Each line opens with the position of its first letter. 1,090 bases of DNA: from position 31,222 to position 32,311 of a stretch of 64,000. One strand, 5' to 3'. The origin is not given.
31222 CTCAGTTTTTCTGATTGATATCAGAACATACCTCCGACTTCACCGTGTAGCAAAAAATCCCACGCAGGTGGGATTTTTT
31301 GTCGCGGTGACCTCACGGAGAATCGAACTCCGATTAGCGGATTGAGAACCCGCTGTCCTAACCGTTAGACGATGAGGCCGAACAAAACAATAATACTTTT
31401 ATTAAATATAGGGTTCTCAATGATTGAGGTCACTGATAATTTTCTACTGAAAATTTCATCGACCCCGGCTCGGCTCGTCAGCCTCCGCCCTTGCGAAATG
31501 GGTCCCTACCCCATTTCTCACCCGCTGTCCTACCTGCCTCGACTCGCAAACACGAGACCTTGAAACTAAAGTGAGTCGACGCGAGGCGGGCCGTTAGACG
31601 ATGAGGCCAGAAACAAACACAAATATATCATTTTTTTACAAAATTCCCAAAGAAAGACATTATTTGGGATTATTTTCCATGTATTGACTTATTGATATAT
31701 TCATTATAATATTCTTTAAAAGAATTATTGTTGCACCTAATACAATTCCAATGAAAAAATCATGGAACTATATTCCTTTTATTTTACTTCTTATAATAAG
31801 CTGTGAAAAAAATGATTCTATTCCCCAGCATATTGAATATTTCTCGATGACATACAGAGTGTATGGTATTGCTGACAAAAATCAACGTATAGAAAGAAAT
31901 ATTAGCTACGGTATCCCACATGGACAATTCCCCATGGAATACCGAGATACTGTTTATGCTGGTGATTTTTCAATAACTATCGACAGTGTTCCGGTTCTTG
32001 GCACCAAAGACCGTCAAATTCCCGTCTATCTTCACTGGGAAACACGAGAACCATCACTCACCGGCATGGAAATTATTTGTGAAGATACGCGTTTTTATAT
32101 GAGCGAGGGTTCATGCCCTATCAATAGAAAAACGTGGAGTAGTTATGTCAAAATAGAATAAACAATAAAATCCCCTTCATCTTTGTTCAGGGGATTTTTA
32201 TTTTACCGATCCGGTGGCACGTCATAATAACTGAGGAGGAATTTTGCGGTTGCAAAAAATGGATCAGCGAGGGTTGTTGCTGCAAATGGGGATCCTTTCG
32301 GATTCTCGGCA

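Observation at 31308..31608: Intact tRNA-Glu(CUC) next to a rearranged partial copy: a footprint of an integration or recombination event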

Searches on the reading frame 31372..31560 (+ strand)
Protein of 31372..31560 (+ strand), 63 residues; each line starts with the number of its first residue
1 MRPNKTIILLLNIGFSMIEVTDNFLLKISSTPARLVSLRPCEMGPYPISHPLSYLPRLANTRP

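Call 38: find_encoding_contigs(protein=P0122, flank=6000, max_places=4)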
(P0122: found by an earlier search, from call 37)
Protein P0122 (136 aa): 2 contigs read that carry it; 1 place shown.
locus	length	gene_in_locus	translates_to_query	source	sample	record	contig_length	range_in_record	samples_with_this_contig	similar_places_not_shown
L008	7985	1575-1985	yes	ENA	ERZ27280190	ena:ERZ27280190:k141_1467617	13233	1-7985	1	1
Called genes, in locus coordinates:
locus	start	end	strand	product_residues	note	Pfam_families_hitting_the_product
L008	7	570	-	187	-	-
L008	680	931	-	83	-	-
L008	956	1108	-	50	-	-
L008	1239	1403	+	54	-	-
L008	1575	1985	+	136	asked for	-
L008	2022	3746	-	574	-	PF03717:PBP_dimer, PF00905:Transpeptidase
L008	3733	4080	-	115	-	-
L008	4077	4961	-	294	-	PF01795:Methyltransf_5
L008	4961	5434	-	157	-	PF02381:MraZ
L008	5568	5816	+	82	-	-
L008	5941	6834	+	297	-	-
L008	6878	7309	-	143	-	-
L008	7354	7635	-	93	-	PF08922:DUF1905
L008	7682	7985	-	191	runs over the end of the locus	PF23477:zf_Tbcl_2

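Call 39: find_encoding_contigs(protein=P0126, flank=5000, max_places=4)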
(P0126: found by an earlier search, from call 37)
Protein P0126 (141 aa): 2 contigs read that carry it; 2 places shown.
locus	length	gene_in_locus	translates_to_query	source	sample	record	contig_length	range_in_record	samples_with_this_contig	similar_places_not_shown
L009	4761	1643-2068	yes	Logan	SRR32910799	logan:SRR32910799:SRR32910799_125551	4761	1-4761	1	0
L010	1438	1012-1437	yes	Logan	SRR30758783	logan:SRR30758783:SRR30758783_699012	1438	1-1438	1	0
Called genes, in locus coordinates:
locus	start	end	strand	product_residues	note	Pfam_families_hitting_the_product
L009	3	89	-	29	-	?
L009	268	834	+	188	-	-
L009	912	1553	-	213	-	PF13483:Lactamase_B_3, PF23023:Anti-Pycsar_Apyc1 (faint), PF12706:Lactamase_B_2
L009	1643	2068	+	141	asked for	-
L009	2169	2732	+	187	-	-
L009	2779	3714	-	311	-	PF00890:FAD_binding_2 (weak), PF01134:GIDA (faint), PF01266:DAO (faint), PF03486:HI0933_like (faint), PF07992:Pyr_redox_2, PF12831:FAD_oxidored (weak), PF13738:Pyr_redox_3, PF00070:Pyr_redox, +2 more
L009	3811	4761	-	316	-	?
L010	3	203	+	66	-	?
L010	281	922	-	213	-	PF13483:Lactamase_B_3, PF23023:Anti-Pycsar_Apyc1 (faint), PF12706:Lactamase_B_2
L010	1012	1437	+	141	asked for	?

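Call 49: find_encoding_contigs(protein=P0124, flank=6000, max_places=4)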
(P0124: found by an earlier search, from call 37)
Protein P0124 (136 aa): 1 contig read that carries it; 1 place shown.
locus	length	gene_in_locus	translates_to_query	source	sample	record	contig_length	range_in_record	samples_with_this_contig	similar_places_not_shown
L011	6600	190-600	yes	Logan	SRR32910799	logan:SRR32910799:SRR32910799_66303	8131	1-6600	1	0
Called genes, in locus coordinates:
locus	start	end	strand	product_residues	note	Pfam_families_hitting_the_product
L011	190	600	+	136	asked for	-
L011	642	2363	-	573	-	PF03717:PBP_dimer, PF00905:Transpeptidase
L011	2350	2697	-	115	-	-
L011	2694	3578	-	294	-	PF01795:Methyltransf_5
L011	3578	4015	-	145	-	PF02381:MraZ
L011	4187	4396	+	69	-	-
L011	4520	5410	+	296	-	-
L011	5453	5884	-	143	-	-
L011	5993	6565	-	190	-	PF23477:zf_Tbcl_2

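Call 64: search_protein_families(library=pfam, proteins=[L009:268-834:+, L009:912-1553:-], max_evalue=0.01)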
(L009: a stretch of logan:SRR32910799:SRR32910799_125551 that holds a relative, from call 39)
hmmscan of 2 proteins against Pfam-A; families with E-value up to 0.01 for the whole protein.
L009:268-834:+ (188 aa): 0 families

L009:912-1553:- (213 aa): 3 families
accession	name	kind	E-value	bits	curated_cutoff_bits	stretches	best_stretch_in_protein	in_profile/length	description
PF13483.12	Lactamase_B_3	-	3.9e-23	82.6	24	1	2-175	1-160/160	Beta-lactamase superfamily domain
PF12706.13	Lactamase_B_2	-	2e-09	37.8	27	1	19-135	2-144/200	Beta-lactamase superfamily domain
PF00753.33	Lactamase_B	-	0.00064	20.1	22.7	1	10-50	8-57/196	Metallo-beta-lactamase superfamily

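Call 83: find_homologous_proteins(query=window:31372-31560:+, max_evalue=1)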
Query seq(63 aa): no candidate shares three 5-residue words with the query. No homologue found.
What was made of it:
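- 31465..31519 (-): GC-rich segment of unknown origin, including the hairpin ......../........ at 31495-31517. No homologue at ORF level (call 83).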

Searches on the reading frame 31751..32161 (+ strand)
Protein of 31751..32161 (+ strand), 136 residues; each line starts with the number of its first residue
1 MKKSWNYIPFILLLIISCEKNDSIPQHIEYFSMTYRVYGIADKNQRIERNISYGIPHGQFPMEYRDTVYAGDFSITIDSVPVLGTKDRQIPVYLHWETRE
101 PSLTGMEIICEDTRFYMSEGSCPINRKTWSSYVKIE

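Call 10: search_protein_families(library=pfam, proteins=[window:31751-32161:+])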
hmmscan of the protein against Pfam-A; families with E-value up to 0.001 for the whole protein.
window:31751-32161:+ (136 aa): 0 families

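Call 22: find_encoding_contigs(protein=window:31751-32161:+, flank=5000, max_places=6)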
Protein window:31751-32161:+ (136 aa): no gene with exactly this product is on record in the collection.

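Call 37: list_cluster_members(proteins=[window:31372-31560:+, window:31751-32161:+, window:30690-31115:-, window:30131-30382:-])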
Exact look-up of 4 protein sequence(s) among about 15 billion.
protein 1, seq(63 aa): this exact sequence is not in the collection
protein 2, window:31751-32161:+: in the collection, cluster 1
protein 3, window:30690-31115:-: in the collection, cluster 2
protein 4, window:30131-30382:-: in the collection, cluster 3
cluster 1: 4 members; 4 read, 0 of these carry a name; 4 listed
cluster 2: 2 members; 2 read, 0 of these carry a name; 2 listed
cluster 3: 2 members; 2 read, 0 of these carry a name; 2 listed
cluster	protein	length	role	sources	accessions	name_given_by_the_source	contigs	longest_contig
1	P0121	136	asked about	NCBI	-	-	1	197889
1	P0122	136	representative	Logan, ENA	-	-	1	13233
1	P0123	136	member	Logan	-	-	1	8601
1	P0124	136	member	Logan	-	-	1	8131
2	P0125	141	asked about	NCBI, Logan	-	-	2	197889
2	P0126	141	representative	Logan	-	-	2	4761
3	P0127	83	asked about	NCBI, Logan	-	-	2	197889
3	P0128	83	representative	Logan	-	-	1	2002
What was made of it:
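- Tried and rejected: The 63-aa ORF across the insert has no homologue and is not in the protein collection (calls 37, 83).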

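Call 64: search_protein_families(library=pfam, proteins=[L009:268-834:+, L009:912-1553:-], max_evalue=0.01)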
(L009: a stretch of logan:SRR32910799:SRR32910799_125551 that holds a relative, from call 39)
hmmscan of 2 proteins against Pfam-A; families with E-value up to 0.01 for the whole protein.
L009:268-834:+ (188 aa): 0 families

L009:912-1553:- (213 aa): 3 families
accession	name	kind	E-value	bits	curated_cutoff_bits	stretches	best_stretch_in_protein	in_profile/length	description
PF13483.12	Lactamase_B_3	-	3.9e-23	82.6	24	1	2-175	1-160/160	Beta-lactamase superfamily domain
PF12706.13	Lactamase_B_2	-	2e-09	37.8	27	1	19-135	2-144/200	Beta-lactamase superfamily domain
PF00753.33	Lactamase_B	-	0.00064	20.1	22.7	1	10-50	8-57/196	Metallo-beta-lactamase superfamily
